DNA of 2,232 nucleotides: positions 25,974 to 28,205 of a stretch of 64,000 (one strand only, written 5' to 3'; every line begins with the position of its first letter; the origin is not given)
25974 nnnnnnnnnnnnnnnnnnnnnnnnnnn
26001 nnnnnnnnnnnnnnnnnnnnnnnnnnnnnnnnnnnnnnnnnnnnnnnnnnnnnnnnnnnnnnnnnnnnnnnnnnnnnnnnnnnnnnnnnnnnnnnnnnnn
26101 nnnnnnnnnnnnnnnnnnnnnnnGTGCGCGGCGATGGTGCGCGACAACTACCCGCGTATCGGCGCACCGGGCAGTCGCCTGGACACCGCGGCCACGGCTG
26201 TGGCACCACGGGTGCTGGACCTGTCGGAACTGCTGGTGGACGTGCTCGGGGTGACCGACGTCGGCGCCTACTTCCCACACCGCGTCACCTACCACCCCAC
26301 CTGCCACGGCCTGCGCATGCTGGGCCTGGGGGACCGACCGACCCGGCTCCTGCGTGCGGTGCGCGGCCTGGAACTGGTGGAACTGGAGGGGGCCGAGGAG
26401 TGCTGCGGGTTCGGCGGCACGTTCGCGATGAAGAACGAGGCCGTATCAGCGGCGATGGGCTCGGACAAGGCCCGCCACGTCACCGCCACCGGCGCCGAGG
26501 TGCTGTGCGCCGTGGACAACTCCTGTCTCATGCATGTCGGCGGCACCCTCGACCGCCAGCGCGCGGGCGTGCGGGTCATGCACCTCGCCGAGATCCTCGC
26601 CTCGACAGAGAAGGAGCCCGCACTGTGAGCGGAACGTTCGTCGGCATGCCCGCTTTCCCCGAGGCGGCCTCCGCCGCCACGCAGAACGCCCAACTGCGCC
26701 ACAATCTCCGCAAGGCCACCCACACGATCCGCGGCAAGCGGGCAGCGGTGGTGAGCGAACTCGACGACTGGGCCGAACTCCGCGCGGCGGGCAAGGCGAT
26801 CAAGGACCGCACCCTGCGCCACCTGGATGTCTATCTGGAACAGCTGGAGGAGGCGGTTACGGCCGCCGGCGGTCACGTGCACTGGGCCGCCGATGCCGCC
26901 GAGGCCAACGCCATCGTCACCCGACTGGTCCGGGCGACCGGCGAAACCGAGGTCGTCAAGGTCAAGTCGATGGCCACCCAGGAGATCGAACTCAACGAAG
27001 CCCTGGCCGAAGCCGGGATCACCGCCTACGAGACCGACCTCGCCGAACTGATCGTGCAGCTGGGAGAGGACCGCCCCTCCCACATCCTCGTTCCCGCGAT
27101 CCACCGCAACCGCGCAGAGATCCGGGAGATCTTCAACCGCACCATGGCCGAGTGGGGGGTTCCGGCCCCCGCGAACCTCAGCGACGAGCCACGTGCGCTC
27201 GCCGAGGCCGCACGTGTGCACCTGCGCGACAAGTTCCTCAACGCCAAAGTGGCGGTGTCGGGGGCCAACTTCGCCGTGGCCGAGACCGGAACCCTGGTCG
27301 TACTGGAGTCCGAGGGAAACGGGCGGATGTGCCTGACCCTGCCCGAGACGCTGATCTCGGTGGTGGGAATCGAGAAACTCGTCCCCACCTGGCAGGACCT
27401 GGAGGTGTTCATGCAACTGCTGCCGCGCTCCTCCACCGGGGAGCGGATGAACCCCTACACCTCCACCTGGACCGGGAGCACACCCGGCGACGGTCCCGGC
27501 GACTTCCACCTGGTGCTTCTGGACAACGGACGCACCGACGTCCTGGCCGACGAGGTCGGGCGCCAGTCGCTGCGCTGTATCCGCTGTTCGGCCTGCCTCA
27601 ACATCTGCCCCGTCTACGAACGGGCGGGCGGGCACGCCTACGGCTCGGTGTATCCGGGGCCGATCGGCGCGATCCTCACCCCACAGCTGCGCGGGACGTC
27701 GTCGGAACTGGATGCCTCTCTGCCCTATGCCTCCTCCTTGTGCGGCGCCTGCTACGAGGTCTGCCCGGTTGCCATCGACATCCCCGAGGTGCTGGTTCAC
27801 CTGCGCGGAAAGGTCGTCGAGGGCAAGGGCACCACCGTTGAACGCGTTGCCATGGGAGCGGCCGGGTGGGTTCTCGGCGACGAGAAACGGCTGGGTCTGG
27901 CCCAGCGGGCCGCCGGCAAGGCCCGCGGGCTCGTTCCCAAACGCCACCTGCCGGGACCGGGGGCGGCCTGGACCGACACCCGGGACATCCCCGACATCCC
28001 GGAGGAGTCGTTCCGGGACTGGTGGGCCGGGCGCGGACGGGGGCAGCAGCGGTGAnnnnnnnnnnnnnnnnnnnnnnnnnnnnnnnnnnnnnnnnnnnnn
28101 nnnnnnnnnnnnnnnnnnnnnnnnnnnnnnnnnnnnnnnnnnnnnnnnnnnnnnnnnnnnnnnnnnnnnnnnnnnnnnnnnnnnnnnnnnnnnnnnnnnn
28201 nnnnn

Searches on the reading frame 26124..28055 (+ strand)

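Call 8: search_protein_families(library=pfam, proteins=[window:26124-28055:+], max_evalue=0.001)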
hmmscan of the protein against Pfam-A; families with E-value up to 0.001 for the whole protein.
window:26124-28055:+ (643 aa): 9 families
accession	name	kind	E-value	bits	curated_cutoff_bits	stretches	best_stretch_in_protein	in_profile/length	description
PF02589.21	LUD_dom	-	1.2e-42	146.2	22.6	1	238-465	1-188/189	LUD domain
PF13183.11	Fer4_8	-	5e-12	46.6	27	1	483-551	3-68/68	4Fe-4S dicluster domain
PF11870.13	LutB_C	-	1.8e-09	38.3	26.8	1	566-638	20-87/88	Lactate utilisation protein B, C-terminal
PF13237.11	Fer4_10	-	1e-05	25.8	25.5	0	481-497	5-21/53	4Fe-4S dicluster domain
PF13187.11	Fer4_9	-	5.6e-05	23.5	27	0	481-496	34-48/52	4Fe-4S dicluster domain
PF00037.32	Fer4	-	6.6e-05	23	21.1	0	484-497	7-20/24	4Fe-4S binding domain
PF13484.11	Fer4_16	-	0.00012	23.2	30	1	484-549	1-65/66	4Fe-4S double cluster binding domain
PF13534.11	Fer4_17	-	0.00029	21.8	22.2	1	484-552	1-61/61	4Fe-4S dicluster domain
PF12798.12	Fer4_3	-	0.00057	21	27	0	540-549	4-13/15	4Fe-4S binding domain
